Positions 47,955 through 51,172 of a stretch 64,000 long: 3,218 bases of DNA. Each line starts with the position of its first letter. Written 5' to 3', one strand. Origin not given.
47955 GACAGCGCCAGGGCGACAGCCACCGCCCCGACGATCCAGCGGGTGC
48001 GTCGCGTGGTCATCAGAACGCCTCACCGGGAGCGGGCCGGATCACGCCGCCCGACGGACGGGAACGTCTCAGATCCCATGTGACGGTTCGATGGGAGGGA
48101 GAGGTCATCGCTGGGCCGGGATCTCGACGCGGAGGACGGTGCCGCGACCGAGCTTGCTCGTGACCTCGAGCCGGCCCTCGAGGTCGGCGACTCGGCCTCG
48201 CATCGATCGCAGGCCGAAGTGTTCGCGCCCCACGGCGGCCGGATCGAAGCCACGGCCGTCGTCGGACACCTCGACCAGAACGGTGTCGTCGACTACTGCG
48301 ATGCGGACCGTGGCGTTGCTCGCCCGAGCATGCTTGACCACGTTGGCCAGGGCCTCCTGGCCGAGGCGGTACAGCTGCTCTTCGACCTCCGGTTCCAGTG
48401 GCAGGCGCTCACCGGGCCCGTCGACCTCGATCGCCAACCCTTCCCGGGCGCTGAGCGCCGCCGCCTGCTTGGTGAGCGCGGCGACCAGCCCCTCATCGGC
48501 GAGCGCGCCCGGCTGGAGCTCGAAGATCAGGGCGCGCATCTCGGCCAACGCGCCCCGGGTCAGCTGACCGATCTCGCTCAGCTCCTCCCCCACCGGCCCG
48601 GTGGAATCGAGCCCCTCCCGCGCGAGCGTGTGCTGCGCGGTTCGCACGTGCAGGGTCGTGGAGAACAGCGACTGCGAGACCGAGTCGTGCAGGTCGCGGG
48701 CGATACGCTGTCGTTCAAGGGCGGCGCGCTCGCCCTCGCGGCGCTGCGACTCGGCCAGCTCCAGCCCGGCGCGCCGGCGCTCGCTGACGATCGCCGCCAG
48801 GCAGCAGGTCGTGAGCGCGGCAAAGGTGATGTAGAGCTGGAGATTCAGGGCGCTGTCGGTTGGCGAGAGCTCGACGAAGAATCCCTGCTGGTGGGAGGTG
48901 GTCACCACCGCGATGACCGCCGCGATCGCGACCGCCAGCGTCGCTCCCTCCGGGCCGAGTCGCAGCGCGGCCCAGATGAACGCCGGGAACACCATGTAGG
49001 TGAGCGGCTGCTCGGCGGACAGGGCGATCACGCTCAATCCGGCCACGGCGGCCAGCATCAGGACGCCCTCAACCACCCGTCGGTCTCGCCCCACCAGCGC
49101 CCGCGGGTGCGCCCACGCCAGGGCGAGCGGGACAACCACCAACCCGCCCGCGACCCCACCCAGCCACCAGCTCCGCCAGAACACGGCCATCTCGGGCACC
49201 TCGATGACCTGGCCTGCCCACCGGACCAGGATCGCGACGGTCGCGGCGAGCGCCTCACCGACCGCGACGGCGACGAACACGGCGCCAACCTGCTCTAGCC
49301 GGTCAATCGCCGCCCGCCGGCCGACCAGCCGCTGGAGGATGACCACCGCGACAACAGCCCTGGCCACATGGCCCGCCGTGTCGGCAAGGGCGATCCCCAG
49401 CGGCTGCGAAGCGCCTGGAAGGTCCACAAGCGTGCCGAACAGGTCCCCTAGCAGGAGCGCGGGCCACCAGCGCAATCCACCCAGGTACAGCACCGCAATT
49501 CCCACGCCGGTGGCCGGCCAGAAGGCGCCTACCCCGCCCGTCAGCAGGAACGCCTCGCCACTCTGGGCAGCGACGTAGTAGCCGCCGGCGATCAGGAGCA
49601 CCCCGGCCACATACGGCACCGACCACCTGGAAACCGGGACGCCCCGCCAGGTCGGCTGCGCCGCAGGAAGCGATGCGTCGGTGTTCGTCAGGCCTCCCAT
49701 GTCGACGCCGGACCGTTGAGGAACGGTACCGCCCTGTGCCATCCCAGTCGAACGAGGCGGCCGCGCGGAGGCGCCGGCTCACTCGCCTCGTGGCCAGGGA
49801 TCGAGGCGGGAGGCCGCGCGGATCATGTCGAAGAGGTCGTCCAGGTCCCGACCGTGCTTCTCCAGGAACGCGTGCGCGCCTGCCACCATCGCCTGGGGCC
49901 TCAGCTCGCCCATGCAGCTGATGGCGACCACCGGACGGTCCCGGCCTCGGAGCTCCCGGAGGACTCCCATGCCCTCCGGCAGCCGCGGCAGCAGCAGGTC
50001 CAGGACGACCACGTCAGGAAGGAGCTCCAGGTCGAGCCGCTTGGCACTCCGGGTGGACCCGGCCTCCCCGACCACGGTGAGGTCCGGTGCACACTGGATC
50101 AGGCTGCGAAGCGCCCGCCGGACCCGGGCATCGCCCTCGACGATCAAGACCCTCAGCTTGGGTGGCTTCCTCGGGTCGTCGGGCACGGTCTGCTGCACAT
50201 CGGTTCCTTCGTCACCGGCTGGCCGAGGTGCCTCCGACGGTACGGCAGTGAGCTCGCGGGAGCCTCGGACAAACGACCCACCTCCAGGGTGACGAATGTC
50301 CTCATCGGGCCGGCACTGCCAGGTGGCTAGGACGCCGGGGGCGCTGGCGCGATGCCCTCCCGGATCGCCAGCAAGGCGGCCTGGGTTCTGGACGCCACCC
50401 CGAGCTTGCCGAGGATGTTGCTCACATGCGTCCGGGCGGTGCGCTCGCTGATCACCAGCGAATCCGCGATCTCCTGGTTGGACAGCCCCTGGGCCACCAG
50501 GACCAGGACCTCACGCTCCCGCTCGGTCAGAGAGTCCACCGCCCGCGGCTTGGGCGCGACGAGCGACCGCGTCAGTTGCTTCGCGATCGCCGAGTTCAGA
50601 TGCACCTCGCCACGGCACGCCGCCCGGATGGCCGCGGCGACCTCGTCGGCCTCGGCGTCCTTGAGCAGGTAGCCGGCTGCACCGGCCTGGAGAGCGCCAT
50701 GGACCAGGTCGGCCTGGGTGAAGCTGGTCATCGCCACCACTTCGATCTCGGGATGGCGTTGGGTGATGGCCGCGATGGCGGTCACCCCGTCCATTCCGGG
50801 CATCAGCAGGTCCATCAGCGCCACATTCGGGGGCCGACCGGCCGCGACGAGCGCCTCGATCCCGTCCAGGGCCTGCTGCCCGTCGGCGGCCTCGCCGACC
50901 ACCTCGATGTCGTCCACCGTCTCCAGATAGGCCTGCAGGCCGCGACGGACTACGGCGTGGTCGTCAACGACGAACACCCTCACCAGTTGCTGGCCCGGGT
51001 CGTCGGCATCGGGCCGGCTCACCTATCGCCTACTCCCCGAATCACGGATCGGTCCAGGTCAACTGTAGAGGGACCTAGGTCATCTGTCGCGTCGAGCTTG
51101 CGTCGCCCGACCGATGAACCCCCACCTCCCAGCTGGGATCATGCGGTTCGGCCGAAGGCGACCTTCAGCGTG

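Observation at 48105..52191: Unusual STAS–RsbW-like kinase–LuxR-HTH fusion protein divergent from a MASE1 histidine kinase / receiver / NarL-regulator set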

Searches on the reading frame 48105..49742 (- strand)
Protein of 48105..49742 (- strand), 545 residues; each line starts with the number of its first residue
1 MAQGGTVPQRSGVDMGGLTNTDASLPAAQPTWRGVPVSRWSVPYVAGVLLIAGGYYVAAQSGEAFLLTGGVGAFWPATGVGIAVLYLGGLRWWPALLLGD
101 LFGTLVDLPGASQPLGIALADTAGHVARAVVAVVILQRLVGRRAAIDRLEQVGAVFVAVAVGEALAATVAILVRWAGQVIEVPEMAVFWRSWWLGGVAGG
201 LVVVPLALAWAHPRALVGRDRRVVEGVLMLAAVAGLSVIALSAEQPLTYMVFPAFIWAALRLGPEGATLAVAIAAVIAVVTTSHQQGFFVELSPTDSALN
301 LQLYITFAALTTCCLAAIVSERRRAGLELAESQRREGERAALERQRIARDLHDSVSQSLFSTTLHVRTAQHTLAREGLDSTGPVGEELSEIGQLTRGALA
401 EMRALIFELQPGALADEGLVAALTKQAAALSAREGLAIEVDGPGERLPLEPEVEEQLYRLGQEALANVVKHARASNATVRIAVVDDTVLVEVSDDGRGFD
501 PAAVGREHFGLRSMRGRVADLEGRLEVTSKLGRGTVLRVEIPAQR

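Call 3: search_protein_families(library=pfam, proteins=[window:48105-49742:-], max_evalue=0.1)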
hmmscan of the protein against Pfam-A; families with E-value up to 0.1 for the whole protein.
window:48105-49742:- (545 aa): 4 families
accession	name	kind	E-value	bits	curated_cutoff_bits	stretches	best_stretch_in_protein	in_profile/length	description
PF05231.19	MASE1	-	5.2e-35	121.4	29.8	1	49-323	3-299/299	MASE1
PF07730.19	HisKA_3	-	1.9e-17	64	24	1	343-414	1-68/68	Histidine kinase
PF02518.31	HATPase_c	-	1.7e-13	51.4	26.4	1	453-544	2-110/111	Histidine kinase-, DNA gyrase B-, and HSP90-like ATPase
PF13581.12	HATPase_c_2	-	6.6e-05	23.4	27.4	1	462-506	37-86/127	Histidine kinase-like ATPase domain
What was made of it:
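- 48105..49742 (-): MASE1 / HisKA_3 / HATPase_c sensor histidine kinase. Pfam (call 3)
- Checked: Neighbours are as described (call 3): NarL-type regulator 50327-51022 (-), receiver-only protein 49779-50198 (-), MASE1-HisKA_3-HATPase kinase 48105-49742 (-).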

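Call 4: search_protein_families(library=ncbifam, proteins=[window:48105-49742:-], max_evalue=0.1)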
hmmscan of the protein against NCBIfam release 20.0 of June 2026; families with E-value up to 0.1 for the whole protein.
window:48105-49742:- (545 aa): 18 families
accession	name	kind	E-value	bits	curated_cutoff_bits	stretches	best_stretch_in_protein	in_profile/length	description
NF052443.1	SensHisKinMctS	equivalog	3.9e-38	130.9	700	1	312-543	219-448/457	two-component system sensor histidine kinase MctS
NF052531.1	Strep_LiaS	equivalog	2e-31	109.5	450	1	341-542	130-326/328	envelope stress sensor histidine kinase LiaS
NF052574.1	HisKinEspCMyxo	equivalog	3.7e-31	108.1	1200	1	48-327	1-281/785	serine histidine kinase EspC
NF047786.1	his_kin_MadS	equivalog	5.9e-30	104.7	500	1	327-542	211-434/434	MadS family sensor histidine kinase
NF008649.0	PRK11644.1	equivalog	1.8e-27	96.3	408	1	91-543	55-496/499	signal transduction histidine-protein kinase/phosphatase UhpB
NF008184.0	PRK10935.1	equivalog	4.1e-23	81.8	553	1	343-544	363-560/565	nitrate/nitrite two-component system sensor histidine kinase NarQ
NF007896.0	PRK10600.1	equivalog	6.5e-23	81.2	578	1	326-541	372-583/598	nitrate/nitrite two-component system sensor histidine kinase NarX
NF047322.1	HK_morpho_MacS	equivalog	1.9e-19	70.1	300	1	199-542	43-367/367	MacS family sensor histidine kinase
NF007298.0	PRK09776.1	equivalog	7.9e-18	63.7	1135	1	55-343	27-309/1111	diguanylate cyclase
NF040691.1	MtrAB_MtrB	equivalog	2.4e-06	26.9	450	1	418-503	350-434/507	MtrAB system histidine kinase MtrB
NF010411.0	PRK13837.1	equivalog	0.00019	19.6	647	1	486-544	606-676/828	two-component system VirA-like sensor kinase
NF033792.0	ActS_PrrB_HisK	equivalog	0.00071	18.5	350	1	421-505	275-359/423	ActS/PrrB/RegB family redox-sensitive histidine kinase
NF003144.0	PRK04069.1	equivalog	0.0012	18.3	145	1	463-505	49-95/161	anti-sigma B factor RsbW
TIGR02966.1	phoR_proteo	equivalog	0.0015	17.6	334.2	1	418-506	193-280/333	phosphate regulon sensor histidine kinase PhoR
TIGR01924.1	rsbW_low_gc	equivalog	0.0084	15.6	155.05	1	462-503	48-93/159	anti-sigma B factor RsbW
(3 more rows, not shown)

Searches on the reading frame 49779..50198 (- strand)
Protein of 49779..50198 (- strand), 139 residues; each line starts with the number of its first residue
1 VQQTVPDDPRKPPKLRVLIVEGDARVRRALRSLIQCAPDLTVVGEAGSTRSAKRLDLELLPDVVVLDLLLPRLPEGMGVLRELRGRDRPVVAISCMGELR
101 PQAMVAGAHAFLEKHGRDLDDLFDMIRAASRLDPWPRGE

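Call 3: search_protein_families(library=pfam, proteins=[window:49779-50198:-], max_evalue=0.1)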
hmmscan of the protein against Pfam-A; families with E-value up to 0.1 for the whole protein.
window:49779-50198:- (139 aa): 1 family
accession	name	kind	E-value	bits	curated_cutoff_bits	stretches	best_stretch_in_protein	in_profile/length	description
PF00072.30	Response_reg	-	3.4e-12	47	30.2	1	17-126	1-110/111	Response regulator receiver domain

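Call 4: search_protein_families(library=ncbifam, proteins=[window:49779-50198:-], max_evalue=0.1)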
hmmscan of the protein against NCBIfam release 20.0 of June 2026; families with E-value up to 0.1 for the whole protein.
window:49779-50198:- (139 aa): 36 families (the best 25 are shown)
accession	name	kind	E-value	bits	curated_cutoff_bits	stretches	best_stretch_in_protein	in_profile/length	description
NF001965.0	PRK00742.1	subfamily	5.5e-12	45.5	293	1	14-120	3-113/357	chemotaxis-specific protein-glutamate methyltransferase CheB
NF007935.0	PRK10651.1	equivalog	8.9e-11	41.4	250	1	15-129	7-123/216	two-component system response regulator NarL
NF009206.0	PRK12555.1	subfamily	2.9e-10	39.7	342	1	16-109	2-99/340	chemotaxis-specific protein-glutamate methyltransferase CheB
NF047785.1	respo_reg_MadR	equivalog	3e-10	39.8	300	1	15-114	1-106/209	MadR family response regulator transcription factor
NF007708.0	PRK10403.1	equivalog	7.9e-08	32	343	1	15-87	7-77/215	nitrate/nitrite response regulator protein NarP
TIGR02875.1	spore_0_A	equivalog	2.3e-07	30.4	200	1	14-126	2-118/262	sporulation transcription factor Spo0A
NF008677.0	PRK11697.1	equivalog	1.1e-06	28.2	246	1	15-91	2-77/238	two-component system response regulator BtsR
NF052445.1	RespRegMctR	equivalog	2.6e-06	27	300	1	15-83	2-69/205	two-component system response regulator MctR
NF006900.1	PRK09390.1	equivalog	4.2e-06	26.4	255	1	15-130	5-120/203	response regulator FixJ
NF009973.0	PRK13435.1-4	equivalog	6e-06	26.3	158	1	14-96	8-89/154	response regulator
NF011896.0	PRK15369.1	equivalog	1.1e-05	25.1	242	1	15-90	4-78/211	two component system response regulator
NF008469.0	PRK11361.1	equivalog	1.3e-05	24.2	714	1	15-131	5-121/461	acetoacetate metabolism transcriptional regulator AtoC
NF045944.1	ResRegRpaBCyano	equivalog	1.4e-05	24.6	330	1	18-112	1-95/229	response regulator transcription factor RpaB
NF045505.1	RR_RssB_Pseudo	equivalog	2.6e-05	23.4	700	1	13-126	4-118/394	two-component system response regulator RssB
NF041733.1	resp_reg_CseB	equivalog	3.7e-05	23.2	350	1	16-114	2-100/228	two-component system response regulator CseB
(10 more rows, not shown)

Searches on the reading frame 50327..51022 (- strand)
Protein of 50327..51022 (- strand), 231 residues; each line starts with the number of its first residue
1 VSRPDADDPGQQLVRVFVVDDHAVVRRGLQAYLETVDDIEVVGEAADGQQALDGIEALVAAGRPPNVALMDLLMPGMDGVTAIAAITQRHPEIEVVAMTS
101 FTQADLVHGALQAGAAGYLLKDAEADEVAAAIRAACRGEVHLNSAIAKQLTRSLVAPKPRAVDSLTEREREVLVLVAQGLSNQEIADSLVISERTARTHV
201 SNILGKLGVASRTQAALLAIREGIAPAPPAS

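Call 3: search_protein_families(library=pfam, proteins=[window:50327-51022:-], max_evalue=0.1)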
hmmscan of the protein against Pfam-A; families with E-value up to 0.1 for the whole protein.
window:50327-51022:- (231 aa): 11 families
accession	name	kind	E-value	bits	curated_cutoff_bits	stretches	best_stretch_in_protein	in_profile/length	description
PF00072.30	Response_reg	-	7.3e-25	87.7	30.2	1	16-133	1-111/111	Response regulator receiver domain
PF00196.25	GerE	-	1.2e-21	76.5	23.5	1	163-219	1-57/57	Bacterial regulatory proteins, luxR family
PF08281.18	Sigma70_r4_2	-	8.2e-10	38.6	25.7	1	160-207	6-54/54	Sigma-70, region 4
PF04545.22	Sigma70_r4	-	2e-06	27.7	24.1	1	161-207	1-48/50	Sigma-70, region 4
PF13384.12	HTH_23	-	0.00037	20.7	24.6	1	170-197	8-35/50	Homeodomain-like domain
PF07638.17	Sigma70_ECF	-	0.019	15.3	21.1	1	167-198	139-170/185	ECF sigma factor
PF02607.22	B12-binding_2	-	0.024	15.3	23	0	47-80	13-45/74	B12 binding domain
PF08279.18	HTH_11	-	0.061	13.7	25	0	177-203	12-39/55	HTH domain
PF04967.18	HTH_10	-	0.067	13.5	23.1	0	181-207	25-51/53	HTH DNA binding domain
PF13936.12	HTH_38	-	0.067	13.4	27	0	165-189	5-30/44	Helix-turn-helix domain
PF16968.11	TadZ_N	-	0.086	13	26.4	0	86-134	70-118/133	Pilus assembly protein TadZ N-terminal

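Call 4: search_protein_families(library=ncbifam, proteins=[window:50327-51022:-], max_evalue=0.1)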
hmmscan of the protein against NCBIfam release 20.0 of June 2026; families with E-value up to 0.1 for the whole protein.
window:50327-51022:- (231 aa): 126 families (the best 25 are shown)
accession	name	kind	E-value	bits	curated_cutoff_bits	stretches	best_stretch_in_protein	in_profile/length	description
NF047785.1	respo_reg_MadR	equivalog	4.3e-49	166.7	300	1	14-224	1-208/209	MadR family response regulator transcription factor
NF007935.0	PRK10651.1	equivalog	5.3e-46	156.5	250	1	12-222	5-213/216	two-component system response regulator NarL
NF052445.1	RespRegMctR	equivalog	1.1e-45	155.6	300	1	14-223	2-203/205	two-component system response regulator MctR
NF007018.1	PRK09483.1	equivalog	4.9e-39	134.2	280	1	13-225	1-209/217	UvrY/SirA/GacA family response regulator transcription factor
NF011896.0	PRK15369.1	equivalog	7.6e-39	133.5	242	1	14-220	4-205/211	two component system response regulator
NF007708.0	PRK10403.1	equivalog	2e-38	132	343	1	14-220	7-209/215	nitrate/nitrite response regulator protein NarP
NF007685.0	PRK10360.1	equivalog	3.1e-27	95.7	258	1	14-213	2-186/196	response regulator transcription factor UhpA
NF007403.0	PRK09935.1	equivalog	1.6e-25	90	271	1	16-211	6-196/210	fimbria biosynthesis transcriptional regulator FimZ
NF041830.1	RR_TF_ErdR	exception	1.4e-24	87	390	1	16-219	4-205/213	response regulator transcription factor ErdR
NF001965.0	PRK00742.1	subfamily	4.5e-22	78.7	293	1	13-133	3-128/357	chemotaxis-specific protein-glutamate methyltransferase CheB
NF006900.1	PRK09390.1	equivalog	7.8e-22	77.8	255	1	15-221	6-199/203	response regulator FixJ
NF007419.0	PRK09958.1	equivalog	9.6e-20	71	251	1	17-216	4-195/204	acid-sensing system DNA-binding response regulator EvgA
NF041367.1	CheY_Halo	equivalog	2.3e-19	69.9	200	1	16-133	1-111/114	chemotaxis protein CheY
NF008098.0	PRK10840.1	equivalog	4.2e-19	68.9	235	1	15-211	5-197/216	response regulator transcription factor RcsB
NF040749.1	tetrathio_RR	equivalog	2.7e-18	66.4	290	1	16-211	2-180/191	tetrathionate respiration response regulator TtrR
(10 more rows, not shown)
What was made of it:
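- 50327..51022 (-): NarL/FixJ-type response regulator (REC + GerE). Pfam and NCBIfam (calls 3, 4)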
